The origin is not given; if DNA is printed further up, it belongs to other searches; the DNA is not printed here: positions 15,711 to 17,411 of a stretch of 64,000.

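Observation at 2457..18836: Array of seven paralogous ~460-aa lipoproteins (SBP-like) with no cognate permeases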

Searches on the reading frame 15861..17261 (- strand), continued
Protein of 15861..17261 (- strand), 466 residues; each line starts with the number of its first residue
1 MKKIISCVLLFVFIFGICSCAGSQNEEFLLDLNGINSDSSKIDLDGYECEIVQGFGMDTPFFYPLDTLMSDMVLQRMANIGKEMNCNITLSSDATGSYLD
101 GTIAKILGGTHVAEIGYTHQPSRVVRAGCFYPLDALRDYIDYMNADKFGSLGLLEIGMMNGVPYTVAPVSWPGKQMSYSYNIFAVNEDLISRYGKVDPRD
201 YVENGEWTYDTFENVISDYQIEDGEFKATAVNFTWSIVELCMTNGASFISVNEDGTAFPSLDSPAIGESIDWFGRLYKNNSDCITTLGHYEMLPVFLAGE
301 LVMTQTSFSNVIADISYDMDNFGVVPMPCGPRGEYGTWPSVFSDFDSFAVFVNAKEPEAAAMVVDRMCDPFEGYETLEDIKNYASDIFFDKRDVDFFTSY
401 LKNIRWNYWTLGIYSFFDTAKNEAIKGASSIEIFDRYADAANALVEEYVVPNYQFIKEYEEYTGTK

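Call 27: find_related_loci(query=A2, collection=genome_contigs, flank=10000)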
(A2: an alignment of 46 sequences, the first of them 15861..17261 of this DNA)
Query A2 (466 aa) in genome_contigs; peptide patterns used: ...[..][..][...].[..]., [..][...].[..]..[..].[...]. (x = any residue, [..] = any of these).
148 stretches matched a pattern; 72 encode a relative of the query (tblastn E <= 1e-3); 67 distinct loci.
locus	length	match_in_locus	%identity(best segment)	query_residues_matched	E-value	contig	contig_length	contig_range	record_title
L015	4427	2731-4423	74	1-462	0e+0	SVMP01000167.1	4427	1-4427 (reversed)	MAG: Oscillospiraceae bacterium isolate SIG516 NODE_98106_length_4427_cov_1.478140, whole genome shotgun sequence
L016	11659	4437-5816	60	1-460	0e+0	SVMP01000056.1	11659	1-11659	MAG: Oscillospiraceae bacterium isolate SIG516 NODE_27371_length_11659_cov_1.222858, whole genome shotgun sequence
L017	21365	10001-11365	52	1-461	2e-166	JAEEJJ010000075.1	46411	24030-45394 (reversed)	MAG: Clostridiales bacterium isolate Tb.RUG.167 k141_4695690_flag=0_multi=35.9163_len=46411, whole genome shotgun sequen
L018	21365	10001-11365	53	1-461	2e-166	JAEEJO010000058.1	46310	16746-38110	MAG: Clostridiales bacterium isolate Tb.RUG.171 k141_8868778_flag=0_multi=31.0036_len=46310, whole genome shotgun sequen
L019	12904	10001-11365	51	1-461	8e-166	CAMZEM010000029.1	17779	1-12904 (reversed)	MAG TPA_asm: uncultured Clostridia bacterium isolate SRR10912533_bin.8_metaWRAP_v1.3_MAG genome assembly, contig: ERZ142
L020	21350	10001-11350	52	1-456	9e-165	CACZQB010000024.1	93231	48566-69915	MAG: Ruminococcaceae bacterium isolate RUG12846 genome assembly, contig: RUG12846_asm_24, whole genome shotgun sequence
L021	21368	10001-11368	51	1-461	5e-164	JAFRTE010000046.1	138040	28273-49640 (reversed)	MAG: Clostridia bacterium isolate RGIG2778 Goat_Omasum-6__c721032, whole genome shotgun sequence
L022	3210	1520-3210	49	1-458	2e-159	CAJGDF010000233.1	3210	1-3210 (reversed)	MAG: uncultured Clostridia bacterium isolate MAG48 genome assembly, contig: k141_9580668_length_3210_cov_10.0000, whole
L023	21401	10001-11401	47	1-464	4e-147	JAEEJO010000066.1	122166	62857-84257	MAG: Clostridiales bacterium isolate Tb.RUG.171 k141_10827396_flag=1_multi=29.4158_len=122166, whole genome shotgun sequ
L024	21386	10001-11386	46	1-460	5e-141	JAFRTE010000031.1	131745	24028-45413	MAG: Clostridia bacterium isolate RGIG2778 Goat_Omasum-6__c508532, whole genome shotgun sequence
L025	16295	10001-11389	47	1-460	3e-138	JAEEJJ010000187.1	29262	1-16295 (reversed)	MAG: Clostridiales bacterium isolate Tb.RUG.167 k141_11613295_flag=0_multi=34.0675_len=29262, whole genome shotgun seque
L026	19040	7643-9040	43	1-464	2e-133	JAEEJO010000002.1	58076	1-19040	MAG: Clostridiales bacterium isolate Tb.RUG.171 k141_319196_flag=0_multi=36.2424_len=58076, whole genome shotgun sequenc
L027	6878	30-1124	47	99-461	3e-106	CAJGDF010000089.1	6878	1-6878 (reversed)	MAG: uncultured Clostridia bacterium isolate MAG48 genome assembly, contig: k141_5925372_length_6878_cov_11.1866, whole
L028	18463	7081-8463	43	1-460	9e-135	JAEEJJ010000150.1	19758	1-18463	MAG: Clostridiales bacterium isolate Tb.RUG.167 k141_8652122_flag=1_multi=32.4839_len=19758, whole genome shotgun sequen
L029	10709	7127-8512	45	1-460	2e-138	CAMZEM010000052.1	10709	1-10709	MAG TPA_asm: uncultured Clostridia bacterium isolate SRR10912533_bin.8_metaWRAP_v1.3_MAG genome assembly, contig: ERZ142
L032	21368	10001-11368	30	1-453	1e-51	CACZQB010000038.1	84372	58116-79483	MAG: Ruminococcaceae bacterium isolate RUG12846 genome assembly, contig: RUG12846_asm_38, whole genome shotgun sequence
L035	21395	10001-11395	29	1-456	6e-49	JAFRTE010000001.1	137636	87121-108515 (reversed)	MAG: Clostridia bacterium isolate RGIG2778 Goat_Omasum-6__c18393, whole genome shotgun sequence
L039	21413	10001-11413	31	1-462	2e-46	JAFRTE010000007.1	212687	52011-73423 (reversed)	MAG: Clostridia bacterium isolate RGIG2778 Goat_Omasum-6__c92002, whole genome shotgun sequence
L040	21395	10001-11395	29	1-456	2e-46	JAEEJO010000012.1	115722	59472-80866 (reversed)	MAG: Clostridiales bacterium isolate Tb.RUG.171 k141_2248855_flag=0_multi=33.1380_len=115722, whole genome shotgun seque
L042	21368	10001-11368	27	1-453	6e-46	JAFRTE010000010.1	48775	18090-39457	MAG: Clostridia bacterium isolate RGIG2778 Goat_Omasum-6__c187716, whole genome shotgun sequence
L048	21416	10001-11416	29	1-462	1e-43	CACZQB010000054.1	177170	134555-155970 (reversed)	MAG: Ruminococcaceae bacterium isolate RUG12846 genome assembly, contig: RUG12846_asm_54, whole genome shotgun sequence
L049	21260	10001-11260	28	1-406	6e-42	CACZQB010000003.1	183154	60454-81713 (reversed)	MAG: Ruminococcaceae bacterium isolate RUG12846 genome assembly, contig: RUG12846_asm_3, whole genome shotgun sequence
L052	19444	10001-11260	28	1-409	4e-42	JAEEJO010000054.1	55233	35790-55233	MAG: Clostridiales bacterium isolate Tb.RUG.171 k141_8542055_flag=0_multi=33.9303_len=55233, whole genome shotgun sequen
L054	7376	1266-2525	27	1-406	2e-41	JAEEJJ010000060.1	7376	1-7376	MAG: Clostridiales bacterium isolate Tb.RUG.167 k141_3745343_flag=0_multi=36.0021_len=7376, whole genome shotgun sequenc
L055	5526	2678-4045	27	1-452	1e-40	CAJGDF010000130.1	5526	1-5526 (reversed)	MAG: uncultured Clostridia bacterium isolate MAG48 genome assembly, contig: k141_8314858_length_5526_cov_7.0000, whole g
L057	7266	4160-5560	26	1-456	2e-40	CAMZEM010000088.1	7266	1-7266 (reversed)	MAG TPA_asm: uncultured Clostridia bacterium isolate SRR10912533_bin.8_metaWRAP_v1.3_MAG genome assembly, contig: ERZ142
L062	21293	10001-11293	26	1-415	2e-39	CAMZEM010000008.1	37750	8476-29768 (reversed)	MAG TPA_asm: uncultured Clostridia bacterium isolate SRR10912533_bin.8_metaWRAP_v1.3_MAG genome assembly, contig: ERZ142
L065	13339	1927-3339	28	1-461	1e-38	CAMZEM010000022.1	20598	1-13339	MAG TPA_asm: uncultured Clostridia bacterium isolate SRR10912533_bin.8_metaWRAP_v1.3_MAG genome assembly, contig: ERZ142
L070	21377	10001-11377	27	1-454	1e-37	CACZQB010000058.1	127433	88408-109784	MAG: Ruminococcaceae bacterium isolate RUG12846 genome assembly, contig: RUG12846_asm_58, whole genome shotgun sequence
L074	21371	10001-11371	28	3-454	2e-36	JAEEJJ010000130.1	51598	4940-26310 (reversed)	MAG: Clostridiales bacterium isolate Tb.RUG.167 k141_7834670_flag=0_multi=57.6621_len=51598, whole genome shotgun sequen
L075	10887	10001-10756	30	12-258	5e-23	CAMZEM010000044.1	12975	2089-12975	MAG TPA_asm: uncultured Clostridia bacterium isolate SRR10912533_bin.8_metaWRAP_v1.3_MAG genome assembly, contig: ERZ142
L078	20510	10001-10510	24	173-331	5e-7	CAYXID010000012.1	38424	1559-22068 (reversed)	MAG TPA_asm: uncultured Ruminococcus sp. isolate SRP315200_co1_791 genome assembly, contig: NODE_1302_length_38424_cov_1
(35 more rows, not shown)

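Call 30: predict_structure(alignment_id=A2)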
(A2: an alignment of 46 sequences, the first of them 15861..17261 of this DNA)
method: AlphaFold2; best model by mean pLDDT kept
length: 466 residues; sequences in the alignment: 46
mean_pLDDT: 90.4   pTM: 0.84
mean pLDDT of the five models: 90.4, 90.0, 89.8, 89.0, 88.7
residues with pLDDT >= 90: 383; 70-90: 47; 50-70: 13; < 50: 23
segments of 3 or more residues with pLDDT < 50: 19-39
pLDDT, mean of each block of 10 residues (from residue 1): 72 64 33 42 91 93 92 96 96 81 93 95 95 94 88 91 94 93 97 97 97 95 95 94 97 93 98 97 95 96 96 91 97 95 95 97 97 94 94 95 92 96 97 97 97 87 63
secondary structure, 60 per line:
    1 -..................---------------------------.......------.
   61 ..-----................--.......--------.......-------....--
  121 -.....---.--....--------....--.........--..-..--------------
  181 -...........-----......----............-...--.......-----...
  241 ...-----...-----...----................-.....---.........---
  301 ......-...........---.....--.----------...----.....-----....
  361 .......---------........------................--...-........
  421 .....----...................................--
elements in order: H2-19 E47-53 H68-83 E86-92 H101-107 E115-118 H122-126 H133-136 H145-148 H151-157 E182-186 H187-192 H198-203 H209-219 E221-223 E226-232 H238-243 E249-251 E257-259 H264-279 H289-297 E301-306 H308-318 E322-326 E340-342 E347-351 H357-367 H377-384 H391-403 E404-406 H413-425 H430-464
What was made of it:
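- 15861..17261 (-): Copy 6, 466 aa; the copy that was modelled. AF2 model has pLDDT 90.4 and pTM 0.84 (call 30).
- On Cluster D (MalE-like) type-II periplasmic binding-protein fold: AF2 model with pLDDT 90.4 and pTM 0.84 (call 30).
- On Gram-positive ABC-importer binding lipoproteins: Residues 19-39 have low confidence (call 30).
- The AF2 model has pLDDT 90.4 (call 30).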

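Call 32: search_protein_representatives(alignment_id=A2)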
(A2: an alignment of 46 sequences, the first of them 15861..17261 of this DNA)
Query: 46 sequences, 466 profile positions. Proteins with E-value up to 0.001 (for the whole library): 3951; up to 1e-10: 1356; up to 1e-30: 279. The best 150 are listed.
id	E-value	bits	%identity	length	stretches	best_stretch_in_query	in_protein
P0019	1.5e-216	735.6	-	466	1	1-464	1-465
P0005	9.7e-212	719.7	-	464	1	1-465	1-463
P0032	3.2e-170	582.8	-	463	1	1-462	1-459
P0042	1.8e-158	544.1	-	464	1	1-464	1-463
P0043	9.6e-155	531.8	-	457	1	1-460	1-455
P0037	1.6e-141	488.2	-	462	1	1-460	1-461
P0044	9.2e-139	479.1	-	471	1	1-461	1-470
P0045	8.3e-132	456.2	-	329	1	1-319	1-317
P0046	4.0e-127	440.7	-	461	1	2-459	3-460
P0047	1.7e-125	435.4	-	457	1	1-454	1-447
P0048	1.4e-119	415.8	-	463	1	3-459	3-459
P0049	1.8e-117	408.9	-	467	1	2-458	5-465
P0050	3.1e-116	404.9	-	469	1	1-461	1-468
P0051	6.1e-110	384.1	-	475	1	1-462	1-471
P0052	1.7e-106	372.8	-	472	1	1-455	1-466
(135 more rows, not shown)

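Call 33: fold_search(model_id=the predicted structure, library=pdb)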
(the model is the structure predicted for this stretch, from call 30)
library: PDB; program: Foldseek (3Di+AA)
matches with E <= 10: 1092; with E <= 0.001: 807
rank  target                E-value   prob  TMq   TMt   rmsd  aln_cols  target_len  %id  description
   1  1eu8_A                9.2e-15  1.00  0.51  0.57   7.3       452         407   13  STRUCTURE OF TREHALOSE MALTOSE BINDING PROTEIN FROM THERMOCOCCUS LITORALIS (released 2001-03-14)
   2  5k2x                  1.3e-14  1.00  0.54  0.59   6.7       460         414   16  Crystal structure of M. tuberculosis UspC (tetragonal crystal form) (released 2016-06-01)
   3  7c6z_A                1.7e-14  1.00  0.59  0.65   5.8       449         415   14  Crystal structure of beta-glycosides-binding protein (W67A) of ABC transporter in an open state (released 2020-09-16)
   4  6dtq_A                1.7e-14  1.00  0.52  0.60   6.6       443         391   14  Maltose bound T. maritima MalE3 (released 2018-09-19)
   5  6dtr                  1.8e-14  1.00  0.58  0.67   5.6       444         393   14  Apo T. maritima MalE3 (released 2018-09-19)
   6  7c71_A                2.0e-14  1.00  0.59  0.65   5.6       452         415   14  Crystal structure of beta-glycosides-binding protein (E117A) of ABC transporter in an open state (released 2020-09-16)
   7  7c70_A                3.6e-14  1.00  0.58  0.64   5.5       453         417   13  Crystal structure of beta-glycosides-binding protein (W67A) of ABC transporter in an open-liganded state bound to gent (released 2020-09-16)
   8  6rjy_A                4.2e-14  1.00  0.51  0.56   7.4       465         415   13  The crystal structure of AbnE, an arabino-oligosaccharide binding protein, in complex with arabinobiose (released 2020-04-15)
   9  7c64_A                4.8e-14  1.00  0.59  0.65   5.5       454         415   13  Crystal structure of beta-glycosides-binding protein of ABC transporter in an open state (Form II) (released 2020-09-16)
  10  4mfi                  5.0e-14  1.00  0.59  0.67   6.0       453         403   13  Crystal structure of Mycobacterium tuberculosis UgpB (released 2014-07-23)
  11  7c6x_G                5.3e-14  1.00  0.58  0.64   5.8       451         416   15  Crystal structure of beta-glycosides-binding protein (W41A) of ABC transporter in an open state (Form I) (released 2020-09-16)
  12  5ysf_A                6.7e-14  1.00  0.53  0.62   7.2       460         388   13  Crystal structure of beta-1,2-glucooligosaccharide binding protein in complex with sophoropentaose (released 2018-05-02)
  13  3iov_A                7.1e-14  1.00  0.55  0.63   8.8       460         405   12  Huntingtin amino-terminal region with 17 Gln residues - crystal C99 (released 2009-09-29)
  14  5k2y_A                7.5e-14  1.00  0.56  0.64   6.1       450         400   15  Crystal structure of M. tuberculosis UspC (monoclinic crystal form) (released 2016-06-01)
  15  3jzj_A                8.9e-14  1.00  0.58  0.67   5.4       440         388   14  Crystal structures of the GacH receptor of Streptomyces glaucescens GLA.O in the unliganded form and in complex with a (released 2010-02-16)
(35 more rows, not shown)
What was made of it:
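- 15861..17261 (-): Foldseek top hits are MalE-like carbohydrate-binding proteins (call 33).
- On Cluster D (MalE-like) type-II periplasmic binding-protein fold: Of the Foldseek PDB matches, 807 have E<=0.001, and the top hits are all MalE-type binders, with TM-scores of 0.5-0.7 (call 33).
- The listed top 50 Foldseek PDB hits are almost all MalE-type binding proteins or MBP fusion constructs; examples are 1eu8, 7c6z, 6dtq, 6rjy and 5ysf, at E about 1e-14 (call 33).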

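Call 34: search_protein_families(library=pfam, proteins=[L049:14502-15377:+, L049:16451-17365:+, L054:6200-7075:+, L054:3-857:-, L052:244-1128:+, L070:1457-2599:-, L070:481-1521:-, L017:4864-5754:-, L078:13857-14780:+, L078:14792-15727:+], max_evalue=0.001)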
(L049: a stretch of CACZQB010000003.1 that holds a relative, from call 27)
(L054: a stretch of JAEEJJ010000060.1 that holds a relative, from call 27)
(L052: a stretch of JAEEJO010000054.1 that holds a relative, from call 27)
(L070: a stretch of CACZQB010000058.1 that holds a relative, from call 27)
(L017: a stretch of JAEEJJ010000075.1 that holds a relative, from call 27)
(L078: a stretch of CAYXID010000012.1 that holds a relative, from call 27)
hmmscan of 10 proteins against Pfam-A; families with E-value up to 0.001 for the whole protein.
L049:14502-15377:+ (292 aa): 1 family
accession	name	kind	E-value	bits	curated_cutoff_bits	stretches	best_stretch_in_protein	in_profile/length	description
PF14358.11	DUF4405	-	0.00032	21.6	26.7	1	82-140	1-65/66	Domain of unknown function (DUF4405)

L049:16451-17365:+ (305 aa): 1 family
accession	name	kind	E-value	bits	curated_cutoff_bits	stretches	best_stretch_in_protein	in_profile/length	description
PF03773.19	ArsP_1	-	6.7e-41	140.8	32.3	1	28-302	16-293/294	Predicted permease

L054:6200-7075:+ (292 aa): 1 family
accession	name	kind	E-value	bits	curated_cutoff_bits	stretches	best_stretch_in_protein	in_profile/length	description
PF14358.11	DUF4405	-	0.00017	22.5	26.7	1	82-140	1-65/66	Domain of unknown function (DUF4405)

L054:3-857:- (285 aa): 0 families

L052:244-1128:+ (295 aa): 2 families
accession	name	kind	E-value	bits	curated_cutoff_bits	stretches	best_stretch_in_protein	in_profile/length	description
PF02588.21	YitT_membrane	-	2.8e-48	164.4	24.3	1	22-228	2-204/205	Uncharacterised 5xTM membrane BCR, YitT family COG1284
PF10035.14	DUF2179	-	2e-19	69.6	22.8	1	235-288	2-55/55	Uncharacterized protein conserved in bacteria (DUF2179)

L070:1457-2599:- (381 aa): 1 family
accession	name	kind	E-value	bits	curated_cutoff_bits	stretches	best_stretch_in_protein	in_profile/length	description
PF02653.21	BPD_transp_2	-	9.8e-30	104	26.8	1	86-352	9-268/269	Branched-chain amino acid transport system / permease component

L070:481-1521:- (347 aa): 1 family
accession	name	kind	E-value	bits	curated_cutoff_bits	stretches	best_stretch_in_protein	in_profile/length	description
PF02653.21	BPD_transp_2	-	1.2e-33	116.8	26.8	1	29-321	2-269/269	Branched-chain amino acid transport system / permease component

L017:4864-5754:- (297 aa): 0 families

L078:13857-14780:+ (308 aa): 1 family
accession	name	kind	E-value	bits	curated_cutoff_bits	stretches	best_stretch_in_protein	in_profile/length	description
PF00528.27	BPD_transp_1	-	9e-10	39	26.4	1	109-292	14-168/184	Binding-protein-dependent transport system inner membrane component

L078:14792-15727:+ (312 aa): 1 family
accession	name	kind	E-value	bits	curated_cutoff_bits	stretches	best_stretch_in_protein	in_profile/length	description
PF00528.27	BPD_transp_1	-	4.2e-12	46.6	26.4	1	158-296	43-172/184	Binding-protein-dependent transport system inner membrane component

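Call 43: search_protein_families(library=pfam, proteins=[L039:5509-6918:+, L042:11347-12459:+, L048:8796-9428:+, L024:8779-9459:+, L024:16278-17006:-, L035:12799-13629:+, L017:4864-5754:-, L032:5354-6157:+, L070:6316-8088:-, L070:8146-9960:+], max_evalue=0.001)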
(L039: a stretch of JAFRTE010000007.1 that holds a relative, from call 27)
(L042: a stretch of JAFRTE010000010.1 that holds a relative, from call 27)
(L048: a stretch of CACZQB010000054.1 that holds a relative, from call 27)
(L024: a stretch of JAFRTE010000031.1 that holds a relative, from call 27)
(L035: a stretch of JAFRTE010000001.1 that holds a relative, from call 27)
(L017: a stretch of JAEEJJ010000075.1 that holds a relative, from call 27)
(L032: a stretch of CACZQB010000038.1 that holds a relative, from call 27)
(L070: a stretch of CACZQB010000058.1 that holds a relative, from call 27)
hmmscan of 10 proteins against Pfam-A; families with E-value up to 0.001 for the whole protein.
L039:5509-6918:+ (470 aa): 1 family
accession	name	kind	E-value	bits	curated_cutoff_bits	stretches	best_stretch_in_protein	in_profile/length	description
PF01554.23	MatE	-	7.4e-61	205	24.9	2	267-425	2-159/161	MatE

L042:11347-12459:+ (371 aa): 1 family
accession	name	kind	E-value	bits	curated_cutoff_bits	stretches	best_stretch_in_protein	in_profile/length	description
PF01208.23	URO-D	-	1.9e-13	50.6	23.9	1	117-366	93-346/346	Uroporphyrinogen decarboxylase (URO-D)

L048:8796-9428:+ (211 aa): 5 families
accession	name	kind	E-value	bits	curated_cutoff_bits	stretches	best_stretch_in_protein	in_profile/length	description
PF14602.12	Hexapep_2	-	1.7e-16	60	27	1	139-174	1-34/34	Hexapeptide repeat of succinyl-transferase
PF00132.30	Hexapep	-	1.7e-16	59.5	27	1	140-174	2-36/36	Bacterial transferase hexapeptide (six repeats)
PF12464.13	Mac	-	1e-08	35.7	22.1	1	8-58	2-53/53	Maltose acetyltransferase hexapeptide capping motif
PF25084.1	LbH_EIF2B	-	1.4e-05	25.5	54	0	146-173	68-100/105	EIF2B subunit epsilon LbH domain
PF25087.1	GMPPB_C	-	4.7e-05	23.5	39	0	141-176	12-46/110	GMPPB C-terminal domain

L024:8779-9459:+ (227 aa): 4 families
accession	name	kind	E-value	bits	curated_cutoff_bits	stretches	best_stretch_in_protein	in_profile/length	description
PF13419.12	HAD_2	-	2e-35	123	23.8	1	12-192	1-178/178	Haloacid dehalogenase-like hydrolase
PF00702.32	Hydrolase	-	2.1e-23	84.2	26.4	1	9-186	1-191/191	haloacid dehalogenase-like hydrolase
PF13242.12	Hydrolase_like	-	1.1e-09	38.4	22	1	149-204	4-60/75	HAD-hyrolase-like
PF12710.13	HAD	-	2.4e-09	38.3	27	1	12-183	1-189/189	haloacid dehalogenase-like hydrolase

L024:16278-17006:- (243 aa): 4 families
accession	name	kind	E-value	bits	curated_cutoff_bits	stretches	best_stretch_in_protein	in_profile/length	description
PF00005.33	ABC_tran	-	6.4e-27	95.3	25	1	23-165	2-136/137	ABC transporter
PF02463.25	SMC_N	-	3.1e-10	40.3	40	1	137-209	136-209/220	RecF/RecN/SMC N terminal domain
PF13304.12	AAA_21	-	3.5e-10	40.9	27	1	34-70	1-54/304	AAA domain, putative AbiEii toxin, Type IV TA system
PF13476.12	AAA_23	-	2.8e-05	25.3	27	1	31-52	18-39/201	AAA domain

L035:12799-13629:+ (277 aa): 1 family
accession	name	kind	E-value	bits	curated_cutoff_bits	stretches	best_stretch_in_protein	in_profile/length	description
PF00596.27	Aldolase_II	-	3.4e-49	167.7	22.2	1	50-238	2-182/183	Class II Aldolase and Adducin N-terminal domain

L017:4864-5754:- (297 aa): 0 families

L032:5354-6157:+ (268 aa): 1 family
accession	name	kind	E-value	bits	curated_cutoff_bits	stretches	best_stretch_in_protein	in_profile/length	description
PF02654.20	CobS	-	6e-38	131.5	23.2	1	31-260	2-204/207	Cobalamin-5-phosphate synthase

L070:6316-8088:- (590 aa): 3 families
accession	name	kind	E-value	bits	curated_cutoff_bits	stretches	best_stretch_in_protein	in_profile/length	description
PF07882.17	Fucose_iso_N2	-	8.5e-88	293.1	22.3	1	178-354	1-179/180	L-fucose isomerase, second N-terminal domain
PF07881.17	Fucose_iso_N1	-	1.6e-75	253.1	28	1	10-177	2-169/169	L-fucose isomerase, first N-terminal domain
PF02952.23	Fucose_iso_C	-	1.4e-44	151.7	29.3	1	391-554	1-143/143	L-fucose isomerase, C-terminal domain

L070:8146-9960:+ (604 aa): 1 family
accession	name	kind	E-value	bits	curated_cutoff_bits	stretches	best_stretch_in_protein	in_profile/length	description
PF16126.11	DUF4838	-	4.3e-103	345.3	26.6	1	160-490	1-325/325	Domain of unknown function (DUF4838)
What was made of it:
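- Tried and rejected: The recurring ones are MatE, URO-D, HAD, a hexapeptide acetyltransferase, an ABC ATPase and a class II aldolase (call 43).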
